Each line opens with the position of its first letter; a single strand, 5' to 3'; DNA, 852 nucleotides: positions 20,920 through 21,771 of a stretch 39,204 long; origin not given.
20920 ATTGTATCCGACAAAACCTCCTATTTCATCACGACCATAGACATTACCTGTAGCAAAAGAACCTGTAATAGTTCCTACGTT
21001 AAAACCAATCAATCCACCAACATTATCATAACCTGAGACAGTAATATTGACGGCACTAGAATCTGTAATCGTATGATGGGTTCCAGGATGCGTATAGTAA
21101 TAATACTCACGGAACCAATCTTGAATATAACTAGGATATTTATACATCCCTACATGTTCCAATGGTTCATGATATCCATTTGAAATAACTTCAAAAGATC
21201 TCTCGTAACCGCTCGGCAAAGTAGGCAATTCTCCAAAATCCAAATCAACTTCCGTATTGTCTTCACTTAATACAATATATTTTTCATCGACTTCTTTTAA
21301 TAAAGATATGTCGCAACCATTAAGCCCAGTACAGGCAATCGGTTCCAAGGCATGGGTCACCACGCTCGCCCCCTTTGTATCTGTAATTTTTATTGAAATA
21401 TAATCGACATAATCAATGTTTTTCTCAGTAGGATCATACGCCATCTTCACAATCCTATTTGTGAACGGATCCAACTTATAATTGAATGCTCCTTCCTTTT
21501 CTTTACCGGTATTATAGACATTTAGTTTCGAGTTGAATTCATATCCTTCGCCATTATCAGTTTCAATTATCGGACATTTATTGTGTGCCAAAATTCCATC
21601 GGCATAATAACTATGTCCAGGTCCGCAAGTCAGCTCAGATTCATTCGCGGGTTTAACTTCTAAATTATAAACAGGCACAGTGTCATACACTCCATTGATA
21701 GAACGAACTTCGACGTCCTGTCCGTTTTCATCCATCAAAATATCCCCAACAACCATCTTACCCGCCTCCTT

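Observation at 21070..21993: Hint / bacterial-intein-like autoprocessing domain plus a 170-aa orphan module interrupting a beta-helix stalk of giant protein B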

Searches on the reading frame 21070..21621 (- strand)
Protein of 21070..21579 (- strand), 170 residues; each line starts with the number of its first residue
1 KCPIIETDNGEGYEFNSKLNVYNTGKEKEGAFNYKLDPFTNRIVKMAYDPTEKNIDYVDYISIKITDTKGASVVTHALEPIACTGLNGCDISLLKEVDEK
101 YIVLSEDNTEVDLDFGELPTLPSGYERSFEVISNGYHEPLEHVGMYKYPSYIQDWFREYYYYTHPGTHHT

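Call 6: search_protein_families(library=pfam, proteins=[window:21070-21579:-], max_evalue=0.1)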
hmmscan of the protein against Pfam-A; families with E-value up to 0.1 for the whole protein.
window:21070-21579:- (170 aa): 0 families

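Call 9: search_protein_families(library=ncbifam, proteins=[window:21070-21579:-], max_evalue=0.1)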
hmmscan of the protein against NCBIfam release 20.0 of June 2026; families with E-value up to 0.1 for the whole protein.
window:21070-21579:- (170 aa): 1 family
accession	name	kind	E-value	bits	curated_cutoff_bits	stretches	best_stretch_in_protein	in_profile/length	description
NF006032.0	PRK08173.1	equivalog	0.057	11.1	1058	1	14-106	575-663/863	DNA topoisomerase III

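Call 10: find_homologous_proteins(query=window:21070-21579:-, max_evalue=0.01)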
Query window:21070-21579:-: 21 candidates shared short words with the query, none scored E <= 0.01.

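Call 20: search_protein_representatives(protein=window:21070-21579:-)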
Query: 170 residues. Proteins with E-value up to 0.001 (for the whole library): 34; up to 1e-10: 16; up to 1e-30: 4. The best 34 are listed.
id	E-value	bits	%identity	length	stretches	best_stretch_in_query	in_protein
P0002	3.2e-111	385.3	100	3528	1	1-170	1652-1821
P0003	9.0e-84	296.0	78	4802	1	1-170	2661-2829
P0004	1.7e-51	190.8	51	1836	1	1-170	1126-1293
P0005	3.8e-31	124.6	43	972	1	1-168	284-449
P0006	5.6e-24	101.2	41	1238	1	1-161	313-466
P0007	6.5e-24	101.0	39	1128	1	1-161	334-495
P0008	1.8e-22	96.3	38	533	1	1-161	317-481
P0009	3.9e-22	95.2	45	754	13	116-141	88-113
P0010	3.1e-21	92.3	43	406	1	46-169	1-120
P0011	1.9e-19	86.4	38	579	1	1-160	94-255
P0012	9.9e-18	80.9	36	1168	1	1-140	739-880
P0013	1.4e-17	80.3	38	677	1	1-140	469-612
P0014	6.2e-15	71.8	37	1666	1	1-160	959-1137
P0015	7.8e-15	71.4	35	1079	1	2-161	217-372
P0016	4.7e-14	68.9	33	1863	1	1-161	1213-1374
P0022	2.4e-07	47.0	30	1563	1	1-140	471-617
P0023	2.8e-07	46.8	31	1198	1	1-155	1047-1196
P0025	7.2e-06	42.2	32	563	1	5-141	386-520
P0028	4.2e-05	39.7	32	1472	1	2-137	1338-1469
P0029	5.9e-05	39.3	31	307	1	2-137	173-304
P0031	1.3e-04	38.1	27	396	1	1-138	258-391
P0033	6.9e-04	35.8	27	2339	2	2-147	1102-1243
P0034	7.7e-04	35.6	31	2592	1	2-138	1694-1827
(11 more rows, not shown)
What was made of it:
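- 21070..21579 (-): 170-aa 'CP-start' beta-sandwich module (aa 1770-1939) with a C-terminal helix. It belongs to an uncatalogued domain family. 34 hits in the exhaustive search (call 20).
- Checked: An exhaustive phmmer search finds 34 hits, of which about 30 are genuine (call 20).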

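Call 29: find_homologous_proteins(query=A1, max_evalue=0.001)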
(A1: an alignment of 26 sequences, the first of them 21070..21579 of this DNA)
Query A1 (26 sequences) (170 aa, profile of the alignment): 2 proteins with E <= 0.001 among 1211 candidates.
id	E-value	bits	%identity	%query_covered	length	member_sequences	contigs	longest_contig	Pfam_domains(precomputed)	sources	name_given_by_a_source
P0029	1.1e-42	164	30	80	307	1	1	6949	-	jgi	jgi:hypothetical protein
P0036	1.5e-33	134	24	78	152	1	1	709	-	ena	-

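Call 31: search_protein_families(library=pfam, alignment_id=A1, max_evalue=1)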
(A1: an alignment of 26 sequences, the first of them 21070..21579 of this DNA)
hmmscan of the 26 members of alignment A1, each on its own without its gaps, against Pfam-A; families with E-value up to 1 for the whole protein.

A. member 1, window:21070-21579:- (170 aa): 0 families

B. families by the number of members that match (of 26 scanned): 13 families
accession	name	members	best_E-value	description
PF06232.16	ATS3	1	0.0086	Embryo-specific protein 3, (ATS3)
PF23211.1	LRR_LRWD1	1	0.043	Leucine-rich repeat and WD repeat-containing protein 1, LRR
PF05738.19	Cna_B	1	0.057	Cna protein B-type domain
PF14060.11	DUF4252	1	0.064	Domain of unknown function (DUF4252)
PF17387.8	Glyco_hydro_59M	1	0.077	Glycosyl hydrolase family 59 central domain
PF09266.15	VirDNA-topo-I_N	1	0.078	Viral DNA topoisomerase I, N-terminal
PF15601.11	Imm70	1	0.097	Immunity protein 70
PF11892.13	PpnN_C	1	0.1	Pyrimidine/purine nucleotide monophosphate nucleosidase, C-terminal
PF02563.21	Poly_export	1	0.11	Polysaccharide biosynthesis/export protein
PF11931.14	SF3a60_Prp9_C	1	0.12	SF3a60/Prp9 C-terminal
PF14285.11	DUF4367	1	0.16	Domain of unknown function (DUF4367)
PF15259.11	GTSE1_N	1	0.18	G-2 and S-phase expressed 1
PF15642.11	Tox-ODYAM1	1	0.19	Toxin in Odyssella and Amoebophilus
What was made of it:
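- On Any curated domain family (for the 170-aa module): Pfam: all 26 members gave only scattered single-member hits, each to a different family, best E 0.0086 (call 31).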

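Call 32: search_solved_structures(query=A1, max_evalue=10)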
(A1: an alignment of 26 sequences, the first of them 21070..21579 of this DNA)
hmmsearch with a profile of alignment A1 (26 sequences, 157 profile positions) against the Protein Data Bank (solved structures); distinct sequences matched with E-value up to 10: 2.
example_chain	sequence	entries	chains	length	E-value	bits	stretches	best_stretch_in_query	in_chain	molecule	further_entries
4kp2_A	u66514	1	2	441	0.66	13.1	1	23-74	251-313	Homoaconitase large subunit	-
5il9_A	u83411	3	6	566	0.82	12.8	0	72-120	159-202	Protease Do-like 9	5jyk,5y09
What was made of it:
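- On Any curated domain family (for the 170-aa module): PDB profile search: best E 0.66 (call 32).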

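Call 36: predict_structure(alignment_id=A1)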
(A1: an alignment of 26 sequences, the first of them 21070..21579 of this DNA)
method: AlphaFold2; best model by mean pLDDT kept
length: 170 residues; sequences in the alignment: 26
mean_pLDDT: 94.4   pTM: 0.87
mean pLDDT of the five models: 94.4, 94.1, 93.9, 93.5, 93.0
residues with pLDDT >= 90: 151; 70-90: 15; 50-70: 3; < 50: 1
segments of 3 or more residues with pLDDT < 50: none
pLDDT, mean of each block of 10 residues (from residue 1): 92 96 95 96 96 94 98 98 95 96 96 97 98 96 91 95 76
secondary structure, 60 per line:
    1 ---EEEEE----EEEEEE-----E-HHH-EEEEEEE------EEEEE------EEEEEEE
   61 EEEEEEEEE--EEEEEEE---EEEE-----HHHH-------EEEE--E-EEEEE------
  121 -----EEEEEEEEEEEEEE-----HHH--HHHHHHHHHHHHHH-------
elements in order: E4-8 E13-18 E30-36 E43-47 E54-69 E72-78 E82-85 H91-94 E102-105 E110-114 E126-139 H150-163
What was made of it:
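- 21070..21579 (-): AF2 pLDDT 94.4, pTM 0.87 (call 36).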

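Call 39: fold_search(model_id=the predicted structure, library=pdb)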
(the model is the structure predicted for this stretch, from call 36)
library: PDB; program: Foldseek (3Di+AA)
matches with E <= 10: 1466; with E <= 0.001: 0
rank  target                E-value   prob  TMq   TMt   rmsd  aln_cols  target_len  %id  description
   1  4zu7_B                1.2e-02  0.57  0.25  0.28  16.8       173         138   10  X-ray structure if the QdtA 3,4-ketoisomerase from Thermoanaerobacterium thermosaccharolyticum, double mutant Y17R/R97 (released 2015-07-15)
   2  4not                  1.3e-02  0.91  0.36  0.28   9.1       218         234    9  Crystal structure of Dioclea sclerocarpa lectin complexed with X-man (released 2015-01-21)
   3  5uuy                  1.4e-02  0.80  0.32  0.26  10.0       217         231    9  Crystal structure of Dioclea lasiocarpa lectin (DLL) complexed with X-MAN (released 2017-10-04)
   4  4zu7_E                1.5e-02  0.54  0.24  0.28  17.0       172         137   10  X-ray structure if the QdtA 3,4-ketoisomerase from Thermoanaerobacterium thermosaccharolyticum, double mutant Y17R/R97 (released 2015-07-15)
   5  1znp_E                1.5e-02  0.23  0.15  0.17  16.4       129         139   12  X-Ray Crystal Structure of Protein Q8U9W0 from Agrobacterium tumefaciens. Northeast Structural Genomics Consortium Tar (released 2005-05-24)
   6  2je7                  1.6e-02  0.85  0.34  0.27   9.6       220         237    8  Crystal structure of recombinant Dioclea guianensis lectin S131H complexed with 5-bromo-4-chloro-3-indolyl-a-D-mannose (released 2007-10-30)
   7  4zu5_B                1.6e-02  0.44  0.22  0.26  16.8       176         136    8  Crystal structure of the QdtA 3,4-Ketoisomerase from Thermoanaerobacterium thermosaccharolyticum, apo form (released 2016-03-30)
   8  6xwv_B                1.6e-02  0.25  0.16  0.20  15.6       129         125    7  Crystal structure of drosophila melanogaster CENP-C bound to CAL1 (released 2020-04-01)
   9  5e1r_C                1.6e-02  0.12  0.13  0.08  17.7       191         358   10  Crystal structure of pecan (carya illinoinensis) vicilin, a new food allergen (released 2016-08-10)
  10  4zu7_A                1.7e-02  0.57  0.25  0.29  16.7       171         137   10  X-ray structure if the QdtA 3,4-ketoisomerase from Thermoanaerobacterium thermosaccharolyticum, double mutant Y17R/R97 (released 2015-07-15)
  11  2gdf_B                1.8e-02  0.87  0.36  0.28   9.4       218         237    9  Crystal structure of Dioclea violacea seed lectin (released 2006-09-16)
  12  1apn_B                1.9e-02  0.82  0.33  0.27  11.8       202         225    7  THE CRYSTALLOGRAPHIC STRUCTURE OF METAL-FREE CONCANAVALIN A AT 2.5 ANGSTROMS RESOLUTION (released 1996-04-03)
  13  4zu7_G                1.9e-02  0.51  0.25  0.28  16.8       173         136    9  X-ray structure if the QdtA 3,4-ketoisomerase from Thermoanaerobacterium thermosaccharolyticum, double mutant Y17R/R97 (released 2015-07-15)
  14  4o9e_A                1.9e-02  0.51  0.24  0.28  16.7       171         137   10  Crystal structure of QdtA, a sugar 3,4-ketoisemerase from Thermoanaerobacterium thermosaccharolyticum in complex with  (released 2014-04-09)
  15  3smh_A                1.9e-02  0.21  0.15  0.09  16.0       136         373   11  Crystal structure of major peanut allergen Ara h 1 (released 2012-02-15)
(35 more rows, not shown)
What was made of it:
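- On Any curated domain family (for the 170-aa module): Foldseek against PDB: best E 0.012, TM <=0.39 (call 39).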

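Call 47: fold_search(model_id=the predicted structure, library=viral)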
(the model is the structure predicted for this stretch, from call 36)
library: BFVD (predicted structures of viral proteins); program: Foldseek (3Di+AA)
matches with E <= 10: 1320; with E <= 0.001: 0
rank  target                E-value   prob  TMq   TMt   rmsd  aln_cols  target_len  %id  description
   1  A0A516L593            1.2e-03  0.98  0.25  0.32  12.0       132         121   10  (no name in the UniProt tables at hand)
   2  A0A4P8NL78            4.1e-03  0.44  0.20  0.20  15.7       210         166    9  (no name in the UniProt tables at hand)
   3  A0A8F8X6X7            5.4e-03  0.72  0.25  0.21  15.3       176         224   15  (no name in the UniProt tables at hand)
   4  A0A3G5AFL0            5.7e-03  0.90  0.31  0.15  17.5       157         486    8  Uncharacterized protein [Solivirus sp.]
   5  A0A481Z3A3            7.1e-03  0.35  0.17  0.12  15.6       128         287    8  Cupin domain protein [Pithovirus LCPAC101]
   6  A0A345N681            1.1e-02  0.60  0.24  0.24  15.8       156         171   10  (no name in the UniProt tables at hand)
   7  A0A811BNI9            1.2e-02  0.21  0.15  0.11  16.6       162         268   11  Cupin [Pandoravirus japonicus]
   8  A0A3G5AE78            1.2e-02  0.20  0.17  0.06  15.4       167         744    6  Collagen-like protein [Satyrvirus sp.]
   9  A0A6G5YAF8            1.3e-02  0.82  0.24  0.19   7.1       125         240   10  (no name in the UniProt tables at hand)
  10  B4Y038                1.4e-02  0.21  0.16  0.09  13.9       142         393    8  VP4 (Fragment) [Banna virus]
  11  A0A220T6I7            1.4e-02  0.18  0.13  0.11  18.1       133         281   11  Concanavalin-like [Eptesipox virus]
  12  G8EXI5                1.5e-02  0.51  0.21  0.30  12.0       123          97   11  (no name in the UniProt tables at hand)
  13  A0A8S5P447            1.8e-02  0.21  0.18  0.06  16.1       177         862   10  Trimeric coiled-coil viral fiber (Fragment) [Siphoviridae sp. ctQkH10]
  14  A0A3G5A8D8            2.1e-02  0.35  0.20  0.12  16.2       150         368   12  NAD-dependent epimerase/dehydratase family protein [Hyperionvirus sp.]
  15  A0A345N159            2.2e-02  0.35  0.23  0.17  12.9       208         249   10  (no name in the UniProt tables at hand)
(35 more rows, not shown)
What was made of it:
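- On Any curated domain family (for the 170-aa module): Foldseek against BFVD: best E 1.2e-3, TM 0.25 (call 47).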

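Call 53: find_encoding_contigs(protein=P0029, flank=4000, max_places=3)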
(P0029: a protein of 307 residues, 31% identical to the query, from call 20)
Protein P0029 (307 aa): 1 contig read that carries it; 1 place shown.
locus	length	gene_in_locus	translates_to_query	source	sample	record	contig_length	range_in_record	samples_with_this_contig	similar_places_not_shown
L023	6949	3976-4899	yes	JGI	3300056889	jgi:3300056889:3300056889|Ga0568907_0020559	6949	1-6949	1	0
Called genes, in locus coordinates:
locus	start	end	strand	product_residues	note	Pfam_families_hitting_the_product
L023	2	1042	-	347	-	?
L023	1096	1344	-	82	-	-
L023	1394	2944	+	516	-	PF00009:GTP_EFTU, PF03144:GTP_EFTU_D2 (weak), PF11987:IF-2, PF14578:GTP_EFTU_D4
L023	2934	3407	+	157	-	PF00293:NUDIX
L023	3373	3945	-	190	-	PF09721:Exosortase_EpsH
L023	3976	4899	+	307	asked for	-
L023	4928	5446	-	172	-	PF04312:DUF460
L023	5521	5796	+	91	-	-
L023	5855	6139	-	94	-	PF02686:GatC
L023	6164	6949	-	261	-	?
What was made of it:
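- Tried and rejected: An exosortase-like gene next to one Hint-less family member (call 53) was noted.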

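Call 55: search_protein_families(library=pfam, proteins=[P0015, P0023, P0025, P0028, P0031, P0029, P0033, P0034], max_evalue=0.001)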
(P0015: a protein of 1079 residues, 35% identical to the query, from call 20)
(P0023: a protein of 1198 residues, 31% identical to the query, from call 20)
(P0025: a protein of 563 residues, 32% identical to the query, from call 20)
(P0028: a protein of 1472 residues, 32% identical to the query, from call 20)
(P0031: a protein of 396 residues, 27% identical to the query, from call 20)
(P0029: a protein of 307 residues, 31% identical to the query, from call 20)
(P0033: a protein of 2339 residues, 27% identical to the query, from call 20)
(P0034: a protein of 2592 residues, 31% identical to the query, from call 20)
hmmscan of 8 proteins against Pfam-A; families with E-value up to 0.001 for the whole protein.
P0015 (1079 aa): 2 families
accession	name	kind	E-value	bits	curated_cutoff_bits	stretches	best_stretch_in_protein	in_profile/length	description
PF05048.19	NosD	-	2.9e-18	66.5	23.6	2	977-1079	34-140/212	Periplasmic copper-binding protein (NosD)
PF13229.12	Beta_helix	-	7.3e-16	58.6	25.9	2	680-815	11-149/158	Right handed beta helix region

P0023 (1198 aa): 0 families

P0025 (563 aa): 0 families

P0028 (1472 aa): 0 families

P0031 (396 aa): 0 families

P0029 (307 aa): 0 families

P0033 (2339 aa): 3 families
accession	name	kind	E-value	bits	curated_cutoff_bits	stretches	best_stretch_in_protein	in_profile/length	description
PF13385.13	Laminin_G_3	-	1.9e-39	135.6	27.6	2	203-358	1-151/151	Concanavalin A-like lectin/glucanases superfamily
PF08281.18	Sigma70_r4_2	-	7.6e-05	22.7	25.7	0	2306-2337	23-54/54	Sigma-70, region 4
PF18138.6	bacHORMA_1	-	0.00037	20.8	35.6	0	413-465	62-114/169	Bacterial HORMA domain family 1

P0034 (2592 aa): 3 families
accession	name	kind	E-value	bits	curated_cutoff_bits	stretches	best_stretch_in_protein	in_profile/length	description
PF13385.13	Laminin_G_3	-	2.6e-57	193.7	27.6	3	1141-1283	1-150/151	Concanavalin A-like lectin/glucanases superfamily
PF14741.12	GH114_assoc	-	5.9e-05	23.7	22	1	1531-1644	8-122/126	N-terminal glycosyl-hydrolase-114-associated domain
PF02210.31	Laminin_G_2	-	0.00019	22.3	22.9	0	1185-1269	22-119/126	Laminin G domain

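Call 63: search_protein_families(library=ncbifam, alignment_id=A1, max_evalue=0.1)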
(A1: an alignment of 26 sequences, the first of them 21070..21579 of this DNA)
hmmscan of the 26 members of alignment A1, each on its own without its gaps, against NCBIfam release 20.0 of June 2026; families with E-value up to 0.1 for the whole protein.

A. member 1, window:21070-21579:- (170 aa): 1 family
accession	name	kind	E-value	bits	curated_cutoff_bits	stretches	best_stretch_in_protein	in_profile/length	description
NF006032.0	PRK08173.1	equivalog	0.057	11.1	1058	1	14-106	575-663/863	DNA topoisomerase III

B. families by the number of members that match (of 26 scanned): 5 families
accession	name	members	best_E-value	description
NF008354.0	PRK11143.1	1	0.029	glycerophosphodiester phosphodiesterase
NF006032.0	PRK08173.1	1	0.057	DNA topoisomerase III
NF011406.0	PRK14831.1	1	0.068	undecaprenyl pyrophosphate synthase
TIGR00055.1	uppS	1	0.069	polyprenyl diphosphate synthase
NF041582.1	malolactic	1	0.094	malolactic enzyme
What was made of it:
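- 21070..21579 (-): No Pfam, NCBIfam or PDB-sequence hit (calls 6, 9, 31, 32, 63).
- On Any curated domain family (for the 170-aa module): NCBIfam: nothing meaningful (call 63).
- Tried and rejected: Pfam and NCBIfam scans of all module members gave nothing (calls 31, 63).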

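Call 64: search_dna_similar(query=window:21070-21579:-, collection=plasmids, mode=protein, max_evalue=0.01, max_rows=10)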
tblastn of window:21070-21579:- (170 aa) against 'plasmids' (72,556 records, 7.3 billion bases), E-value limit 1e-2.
No match.

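Call 65: search_dna_similar(query=window:21070-21579:-, collection=phages, mode=protein, max_evalue=0.01, max_rows=10)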
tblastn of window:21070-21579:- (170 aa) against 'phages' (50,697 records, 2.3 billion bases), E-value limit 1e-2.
No match.
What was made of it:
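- Tried and rejected: tblastn of the module against plasmids and phages gave no match (calls 64, 65).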
